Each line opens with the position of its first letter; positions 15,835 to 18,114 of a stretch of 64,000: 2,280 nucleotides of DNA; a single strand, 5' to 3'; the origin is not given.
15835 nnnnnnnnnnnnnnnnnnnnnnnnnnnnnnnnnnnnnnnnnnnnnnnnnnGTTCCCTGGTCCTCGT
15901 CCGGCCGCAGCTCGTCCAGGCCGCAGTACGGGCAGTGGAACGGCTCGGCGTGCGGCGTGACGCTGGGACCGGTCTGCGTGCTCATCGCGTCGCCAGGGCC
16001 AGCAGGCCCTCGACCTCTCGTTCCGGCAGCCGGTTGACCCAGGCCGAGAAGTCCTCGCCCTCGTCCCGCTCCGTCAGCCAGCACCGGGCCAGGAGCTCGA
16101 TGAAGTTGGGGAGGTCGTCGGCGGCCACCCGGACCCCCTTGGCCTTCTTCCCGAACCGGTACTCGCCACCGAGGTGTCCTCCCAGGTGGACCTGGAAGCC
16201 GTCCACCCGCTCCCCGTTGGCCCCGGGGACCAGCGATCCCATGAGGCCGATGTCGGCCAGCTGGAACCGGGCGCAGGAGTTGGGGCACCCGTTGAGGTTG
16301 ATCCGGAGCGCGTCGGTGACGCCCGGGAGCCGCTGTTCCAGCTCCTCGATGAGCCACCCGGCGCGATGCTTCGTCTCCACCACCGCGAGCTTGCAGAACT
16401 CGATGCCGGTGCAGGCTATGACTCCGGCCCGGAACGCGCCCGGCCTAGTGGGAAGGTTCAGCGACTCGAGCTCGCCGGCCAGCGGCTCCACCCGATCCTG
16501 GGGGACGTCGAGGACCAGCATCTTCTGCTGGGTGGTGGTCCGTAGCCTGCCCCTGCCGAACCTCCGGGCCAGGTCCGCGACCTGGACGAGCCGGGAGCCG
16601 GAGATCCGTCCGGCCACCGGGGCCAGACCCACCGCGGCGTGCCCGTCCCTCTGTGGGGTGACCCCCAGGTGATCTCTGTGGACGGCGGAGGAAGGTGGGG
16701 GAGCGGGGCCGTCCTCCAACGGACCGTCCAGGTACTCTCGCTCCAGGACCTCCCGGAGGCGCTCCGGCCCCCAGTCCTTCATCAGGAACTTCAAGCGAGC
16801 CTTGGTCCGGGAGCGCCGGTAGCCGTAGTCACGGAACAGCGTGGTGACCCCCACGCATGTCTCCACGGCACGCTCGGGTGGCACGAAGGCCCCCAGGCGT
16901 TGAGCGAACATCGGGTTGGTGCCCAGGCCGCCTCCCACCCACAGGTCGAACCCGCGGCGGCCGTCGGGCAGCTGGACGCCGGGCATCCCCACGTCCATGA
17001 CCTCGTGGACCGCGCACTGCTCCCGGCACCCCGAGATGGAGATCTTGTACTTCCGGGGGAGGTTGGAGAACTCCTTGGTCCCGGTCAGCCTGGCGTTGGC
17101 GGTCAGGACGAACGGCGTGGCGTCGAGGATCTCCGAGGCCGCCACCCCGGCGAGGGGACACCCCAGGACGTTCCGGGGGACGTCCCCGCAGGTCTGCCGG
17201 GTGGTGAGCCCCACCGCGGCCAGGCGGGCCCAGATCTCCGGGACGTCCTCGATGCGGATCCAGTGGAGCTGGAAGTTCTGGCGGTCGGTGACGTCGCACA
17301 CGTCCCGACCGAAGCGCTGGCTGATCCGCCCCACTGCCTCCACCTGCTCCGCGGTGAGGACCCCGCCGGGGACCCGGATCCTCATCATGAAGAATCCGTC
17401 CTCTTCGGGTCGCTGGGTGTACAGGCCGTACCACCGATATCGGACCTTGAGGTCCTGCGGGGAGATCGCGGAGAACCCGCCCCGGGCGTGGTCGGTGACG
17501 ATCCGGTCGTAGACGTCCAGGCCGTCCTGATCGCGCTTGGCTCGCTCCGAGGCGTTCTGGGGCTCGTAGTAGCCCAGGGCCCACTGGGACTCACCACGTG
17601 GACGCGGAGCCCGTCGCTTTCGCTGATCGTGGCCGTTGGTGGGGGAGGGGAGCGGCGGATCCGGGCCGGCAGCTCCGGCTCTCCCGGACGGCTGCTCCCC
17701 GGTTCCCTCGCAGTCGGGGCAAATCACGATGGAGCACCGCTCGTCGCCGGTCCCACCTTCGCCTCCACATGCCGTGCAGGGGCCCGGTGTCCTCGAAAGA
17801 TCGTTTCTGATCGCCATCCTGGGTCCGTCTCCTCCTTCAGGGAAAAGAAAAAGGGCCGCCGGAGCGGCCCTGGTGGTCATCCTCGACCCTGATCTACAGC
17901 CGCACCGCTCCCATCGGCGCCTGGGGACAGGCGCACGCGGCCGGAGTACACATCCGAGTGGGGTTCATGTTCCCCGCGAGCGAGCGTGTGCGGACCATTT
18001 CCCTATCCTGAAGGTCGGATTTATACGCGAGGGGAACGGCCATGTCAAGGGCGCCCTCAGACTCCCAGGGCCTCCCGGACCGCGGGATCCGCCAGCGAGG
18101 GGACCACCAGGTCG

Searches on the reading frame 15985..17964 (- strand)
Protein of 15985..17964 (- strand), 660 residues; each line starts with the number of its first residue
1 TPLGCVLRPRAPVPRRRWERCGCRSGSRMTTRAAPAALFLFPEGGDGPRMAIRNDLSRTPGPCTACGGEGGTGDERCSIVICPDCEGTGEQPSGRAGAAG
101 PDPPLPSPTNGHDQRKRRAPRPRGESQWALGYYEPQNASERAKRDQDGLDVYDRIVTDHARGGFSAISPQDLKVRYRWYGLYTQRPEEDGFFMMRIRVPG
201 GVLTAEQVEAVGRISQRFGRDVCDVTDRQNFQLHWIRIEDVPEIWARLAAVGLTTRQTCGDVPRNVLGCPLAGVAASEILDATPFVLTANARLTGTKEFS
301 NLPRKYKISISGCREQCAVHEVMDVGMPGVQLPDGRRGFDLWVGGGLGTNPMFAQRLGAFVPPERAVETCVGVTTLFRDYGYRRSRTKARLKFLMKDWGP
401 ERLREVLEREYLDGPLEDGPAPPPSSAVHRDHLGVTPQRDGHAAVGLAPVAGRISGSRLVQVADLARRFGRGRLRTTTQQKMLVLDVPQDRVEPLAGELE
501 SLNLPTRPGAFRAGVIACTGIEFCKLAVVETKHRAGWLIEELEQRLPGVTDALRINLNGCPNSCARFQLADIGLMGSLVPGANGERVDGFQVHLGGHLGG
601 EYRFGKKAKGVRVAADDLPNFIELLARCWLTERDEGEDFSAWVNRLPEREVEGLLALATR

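Call 8: search_protein_families(library=pfam, proteins=[window:15985-17964:-], max_evalue=0.001)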
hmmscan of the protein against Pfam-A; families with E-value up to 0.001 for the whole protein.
window:15985-17964:- (660 aa): 2 families
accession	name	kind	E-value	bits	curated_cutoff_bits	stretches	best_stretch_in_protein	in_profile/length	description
PF01077.27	NIR_SIR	-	2.4e-53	180.2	27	2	260-411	2-153/158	Nitrite and sulphite reductase 4Fe-4S domain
PF03460.22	NIR_SIR_ferr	-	2.3e-39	133.4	24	2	187-251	5-69/69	Nitrite/Sulfite reductase ferredoxin-like half domain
